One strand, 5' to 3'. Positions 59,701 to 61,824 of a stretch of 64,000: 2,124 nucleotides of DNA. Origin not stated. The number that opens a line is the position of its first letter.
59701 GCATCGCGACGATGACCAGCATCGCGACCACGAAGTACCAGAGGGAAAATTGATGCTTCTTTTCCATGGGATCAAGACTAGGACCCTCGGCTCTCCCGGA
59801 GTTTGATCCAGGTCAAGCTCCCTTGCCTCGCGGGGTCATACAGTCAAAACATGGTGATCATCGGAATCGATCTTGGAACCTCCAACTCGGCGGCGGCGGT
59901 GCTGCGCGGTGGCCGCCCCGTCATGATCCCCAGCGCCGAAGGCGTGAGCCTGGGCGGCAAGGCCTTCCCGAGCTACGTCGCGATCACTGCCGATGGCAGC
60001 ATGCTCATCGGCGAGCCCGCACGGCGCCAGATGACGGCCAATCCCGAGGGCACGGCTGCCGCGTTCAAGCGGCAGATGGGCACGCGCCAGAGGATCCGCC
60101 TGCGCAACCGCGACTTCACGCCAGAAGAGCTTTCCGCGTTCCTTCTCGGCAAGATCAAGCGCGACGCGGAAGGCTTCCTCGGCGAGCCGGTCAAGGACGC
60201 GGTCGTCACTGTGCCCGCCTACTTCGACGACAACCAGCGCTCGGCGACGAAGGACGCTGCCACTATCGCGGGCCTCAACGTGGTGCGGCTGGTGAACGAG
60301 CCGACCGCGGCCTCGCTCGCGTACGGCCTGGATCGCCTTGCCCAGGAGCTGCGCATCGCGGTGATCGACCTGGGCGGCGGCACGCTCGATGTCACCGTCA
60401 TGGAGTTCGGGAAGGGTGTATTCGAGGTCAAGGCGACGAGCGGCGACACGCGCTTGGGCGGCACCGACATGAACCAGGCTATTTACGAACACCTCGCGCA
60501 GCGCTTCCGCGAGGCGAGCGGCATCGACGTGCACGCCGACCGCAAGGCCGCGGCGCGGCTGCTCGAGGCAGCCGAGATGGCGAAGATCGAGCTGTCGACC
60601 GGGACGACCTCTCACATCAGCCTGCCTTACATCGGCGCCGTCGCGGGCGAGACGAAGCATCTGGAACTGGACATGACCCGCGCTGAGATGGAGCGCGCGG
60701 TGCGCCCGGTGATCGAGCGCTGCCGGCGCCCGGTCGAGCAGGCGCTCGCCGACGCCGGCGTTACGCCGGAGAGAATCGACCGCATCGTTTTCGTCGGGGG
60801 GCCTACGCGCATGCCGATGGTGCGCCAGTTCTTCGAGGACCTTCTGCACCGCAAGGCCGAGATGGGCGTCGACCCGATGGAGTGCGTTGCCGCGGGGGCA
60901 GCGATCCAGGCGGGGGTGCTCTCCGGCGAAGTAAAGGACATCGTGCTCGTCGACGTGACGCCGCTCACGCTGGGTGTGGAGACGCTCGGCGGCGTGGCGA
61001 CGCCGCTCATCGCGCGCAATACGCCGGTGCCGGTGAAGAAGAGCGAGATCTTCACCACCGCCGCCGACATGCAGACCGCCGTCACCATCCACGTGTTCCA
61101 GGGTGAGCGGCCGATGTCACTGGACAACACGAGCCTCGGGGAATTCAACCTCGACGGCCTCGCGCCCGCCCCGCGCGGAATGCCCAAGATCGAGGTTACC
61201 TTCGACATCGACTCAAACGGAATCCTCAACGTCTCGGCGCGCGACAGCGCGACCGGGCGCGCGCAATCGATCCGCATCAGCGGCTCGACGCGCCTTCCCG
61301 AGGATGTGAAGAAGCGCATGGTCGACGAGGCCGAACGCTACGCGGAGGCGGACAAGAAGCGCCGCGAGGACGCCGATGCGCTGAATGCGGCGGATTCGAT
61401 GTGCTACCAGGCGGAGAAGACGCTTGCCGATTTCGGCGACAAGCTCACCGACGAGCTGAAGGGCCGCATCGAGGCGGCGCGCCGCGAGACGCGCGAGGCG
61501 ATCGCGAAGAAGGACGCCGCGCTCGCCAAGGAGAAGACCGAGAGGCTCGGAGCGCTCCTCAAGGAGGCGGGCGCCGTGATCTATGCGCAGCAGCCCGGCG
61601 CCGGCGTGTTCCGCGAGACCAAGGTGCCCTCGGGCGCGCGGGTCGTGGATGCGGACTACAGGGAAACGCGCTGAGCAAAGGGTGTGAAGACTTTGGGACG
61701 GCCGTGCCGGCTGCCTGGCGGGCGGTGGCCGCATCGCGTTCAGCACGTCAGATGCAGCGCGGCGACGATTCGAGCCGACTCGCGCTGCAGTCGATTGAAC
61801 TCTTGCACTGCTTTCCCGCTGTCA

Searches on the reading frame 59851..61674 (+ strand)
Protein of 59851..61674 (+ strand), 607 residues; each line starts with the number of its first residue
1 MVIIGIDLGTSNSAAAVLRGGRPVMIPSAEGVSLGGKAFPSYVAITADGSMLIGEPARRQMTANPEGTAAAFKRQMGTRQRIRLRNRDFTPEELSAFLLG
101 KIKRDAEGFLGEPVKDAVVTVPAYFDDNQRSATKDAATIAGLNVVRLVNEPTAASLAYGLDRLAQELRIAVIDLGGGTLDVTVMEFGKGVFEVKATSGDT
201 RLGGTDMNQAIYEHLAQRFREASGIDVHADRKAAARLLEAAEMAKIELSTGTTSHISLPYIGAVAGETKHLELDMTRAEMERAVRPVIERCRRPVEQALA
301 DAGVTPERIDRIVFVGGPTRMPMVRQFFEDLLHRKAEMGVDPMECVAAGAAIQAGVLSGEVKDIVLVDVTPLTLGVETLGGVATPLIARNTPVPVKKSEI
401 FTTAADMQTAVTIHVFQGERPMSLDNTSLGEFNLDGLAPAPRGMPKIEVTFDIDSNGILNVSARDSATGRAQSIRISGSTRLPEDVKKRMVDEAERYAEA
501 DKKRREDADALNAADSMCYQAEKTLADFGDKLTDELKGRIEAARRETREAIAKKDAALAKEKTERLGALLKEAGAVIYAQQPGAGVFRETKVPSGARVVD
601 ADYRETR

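Call 10: search_protein_families(library=pfam, proteins=[window:59851-61674:+])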
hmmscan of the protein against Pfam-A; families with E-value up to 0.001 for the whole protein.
window:59851-61674:+ (607 aa): 3 families
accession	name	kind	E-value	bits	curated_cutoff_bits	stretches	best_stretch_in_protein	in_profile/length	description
PF00012.26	HSP70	-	1.8e-198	661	20.6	2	83-578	102-598/599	Hsp70 protein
PF06723.19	MreB_Mbl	-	1.1e-16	61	27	1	115-352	94-317/327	MreB/Mbl protein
PF14450.12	FtsA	-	0.00051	20.8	31.8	0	170-341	1-112/127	Cell division protein FtsA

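Call 11: find_encoding_contigs(protein=window:59851-61674:+, flank=2000, max_places=4)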
Protein window:59851-61674:+ (607 aa): 1 contig read that carries it; 1 place shown.
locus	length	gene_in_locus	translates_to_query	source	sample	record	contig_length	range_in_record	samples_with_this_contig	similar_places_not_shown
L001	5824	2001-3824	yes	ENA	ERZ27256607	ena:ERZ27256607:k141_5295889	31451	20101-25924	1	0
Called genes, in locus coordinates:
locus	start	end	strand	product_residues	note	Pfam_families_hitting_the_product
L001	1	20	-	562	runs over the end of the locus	PF00501:AMP-binding, PF13193:AMP-binding_C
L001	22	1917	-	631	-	PF06480:FtsH_ext (faint), PF00004:AAA, PF17862:AAA_lid_3, PF01434:Peptidase_M41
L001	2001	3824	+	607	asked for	PF00012:HSP70, PF06723:MreB_Mbl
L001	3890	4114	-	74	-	PF04430:DUF498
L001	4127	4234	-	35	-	-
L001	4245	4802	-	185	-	-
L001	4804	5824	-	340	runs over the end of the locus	PF00561:Abhydrolase_1, PF12146:Hydrolase_4 (faint)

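Call 14: find_related_loci(query=window:59851-61674:+, collection=genome_contigs, flank=10000)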
Query window:59851-61674:+ (607 aa) in genome_contigs; peptide patterns used: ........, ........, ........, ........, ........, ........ (x = any residue, [..] = any of these).
600 stretches matched a pattern (row limit reached: there are more); 586 encode a relative of the query (tblastn E <= 1e-3); the best 80 are kept; 80 distinct loci.
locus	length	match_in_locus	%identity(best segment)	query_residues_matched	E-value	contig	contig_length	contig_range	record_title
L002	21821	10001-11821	90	1-607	0e+0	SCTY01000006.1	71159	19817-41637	MAG: Betaproteobacteria bacterium isolate FW602_bin.15 FW602_bin.15-17664, whole genome shotgun sequence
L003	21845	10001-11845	80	1-607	0e+0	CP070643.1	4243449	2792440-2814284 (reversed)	MAG: Betaproteobacteria bacterium isolate bin90 chromosome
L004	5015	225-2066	83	1-607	0e+0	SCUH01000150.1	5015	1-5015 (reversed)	MAG: Betaproteobacteria bacterium isolate FW602_bin.30 FW602_bin.30-58427, whole genome shotgun sequence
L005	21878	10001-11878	77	1-607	0e+0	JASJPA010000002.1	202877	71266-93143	MAG: Sulfuricella sp. isolate MAG_156 NODE_35_length_202877_cov_846.199845, whole genome shotgun sequence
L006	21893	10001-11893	77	1-607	0e+0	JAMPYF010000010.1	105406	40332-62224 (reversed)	MAG: Sulfuritalea sp. isolate R2F_R2FSRR_metabat.66 R2F_C85, whole genome shotgun sequence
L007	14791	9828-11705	76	1-606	0e+0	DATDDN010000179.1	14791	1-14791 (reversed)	MAG TPA_asm: Gallionellaceae bacterium isolate SMAG_U175 k141_177630, whole genome shotgun sequence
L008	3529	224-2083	75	1-606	0e+0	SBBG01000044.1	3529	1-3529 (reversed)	MAG: Gammaproteobacteria bacterium isolate Bin_2_1_1 Ba_contig41208, whole genome shotgun sequence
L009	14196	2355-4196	77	1-607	0e+0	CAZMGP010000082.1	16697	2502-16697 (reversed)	MAG TPA_asm: uncultured Enterobacteriaceae bacterium isolate SRP093762_co1_12 genome assembly, contig: NODE_2074_length_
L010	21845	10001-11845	80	1-607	0e+0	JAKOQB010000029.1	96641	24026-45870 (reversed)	MAG: Pseudomonadota bacterium isolate all_maxbin.099 k201_206167, whole genome shotgun sequence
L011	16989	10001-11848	74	1-606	0e+0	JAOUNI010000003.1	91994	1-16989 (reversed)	MAG: Gammaproteobacteria bacterium isolate 8_1_July_SF_Bin66 8_1_July_SF_Bin66_scaffold_51_c1, whole genome shotgun sequ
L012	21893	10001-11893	73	1-607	0e+0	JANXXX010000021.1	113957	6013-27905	MAG: Gallionella sp. isolate GL140_3_metabat_236_sub GL140_3_k141_506563, whole genome shotgun sequence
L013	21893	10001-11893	73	1-607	0e+0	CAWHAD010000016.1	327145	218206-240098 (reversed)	MAG: uncultured beta proteobacterium isolate MFD01299.bin.2.38 genome assembly, contig: contig_9551, whole genome shotgu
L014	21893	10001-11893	74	1-607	0e+0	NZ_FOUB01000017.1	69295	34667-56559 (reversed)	Nitrosomonas communis strain Nm44, whole genome shotgun sequence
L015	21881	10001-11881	74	1-607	0e+0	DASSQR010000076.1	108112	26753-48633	MAG TPA_asm: Gallionella sp. isolate SMAG_U468 k141_1065717, whole genome shotgun sequence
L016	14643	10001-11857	73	1-607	0e+0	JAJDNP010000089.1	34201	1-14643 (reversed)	MAG: Gammaproteobacteria bacterium isolate ALSabin.113 k141_980966, whole genome shotgun sequence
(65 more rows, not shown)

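Call 27: search_protein_families(library=ncbifam, proteins=[window:59851-61674:+], max_evalue=0.01)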
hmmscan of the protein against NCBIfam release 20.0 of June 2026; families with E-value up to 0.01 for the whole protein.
window:59851-61674:+ (607 aa): 16 families
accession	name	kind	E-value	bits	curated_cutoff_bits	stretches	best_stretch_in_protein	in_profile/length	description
NF001413.0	PRK00290.1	equivalog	7.2e-229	761.3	648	1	3-606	4-621/625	molecular chaperone DnaK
TIGR02350.1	prok_dnaK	equivalog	1e-228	760.6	822.55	1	3-576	2-593/596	molecular chaperone DnaK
NF009947.0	PRK13411.1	equivalog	1.4e-200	667.8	1002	2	82-581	101-603/662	molecular chaperone DnaK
NF009946.0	PRK13410.1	equivalog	8.4e-197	655.4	1019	2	85-564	106-588/669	molecular chaperone DnaK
TIGR01991.1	HscA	equivalog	3.7e-147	491.4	708.55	1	4-568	2-575/600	Fe-S protein assembly chaperone HscA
NF003520.0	PRK05183.1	subfamily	7.1e-145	483.8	620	2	82-568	118-595/621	Fe-S protein assembly chaperone HscA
NF002399.0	PRK01433.1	equivalog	7.2e-94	315.5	743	1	79-567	106-567/595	Fe-S protein assembly chaperone HscA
NF008673.0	PRK11678.1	equivalog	4.4e-24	85.1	331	2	231-354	331-445/450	molecular chaperone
TIGR00904.1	mreB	subfamily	2.2e-15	56.6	365.75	1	4-351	5-323/334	MreB/Mrl family cell shape determining protein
NF010539.0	PRK13927.1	subfamily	4.9e-14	52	293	1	4-351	9-323/339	rod shape-determining protein MreB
NF011660.0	PRK15080.1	equivalog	1.1e-13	51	182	1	99-223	79-192/277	ethanolamine utilization protein EutJ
NF010540.1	PRK13929.1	exception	4.2e-13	49.1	515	1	98-351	80-321/334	rod-share determining protein MreBH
TIGR02529.1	EutJ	subfamily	5.2e-11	42.5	152.1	1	100-222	47-158/239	ethanolamine utilization protein EutJ family protein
TIGR01174.1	ftsA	equivalog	1.3e-05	24.5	175.85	1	134-340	164-346/371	cell division protein FtsA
NF040964.1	MamK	subfamily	5.9e-05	22.3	400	1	117-222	100-196/335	MamK family actin-like protein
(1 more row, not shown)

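Call 28: search_protein_families(library=pfam, proteins=[L002:7920-9575:-], max_evalue=0.01)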
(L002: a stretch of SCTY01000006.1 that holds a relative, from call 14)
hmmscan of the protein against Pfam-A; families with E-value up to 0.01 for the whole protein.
L002:7920-9575:- (551 aa): 1 family
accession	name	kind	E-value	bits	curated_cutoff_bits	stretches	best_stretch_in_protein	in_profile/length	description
PF20245.3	DUF6600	-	3.7e-26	91.6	27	1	230-337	4-96/102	Family of unknown function (DUF6600)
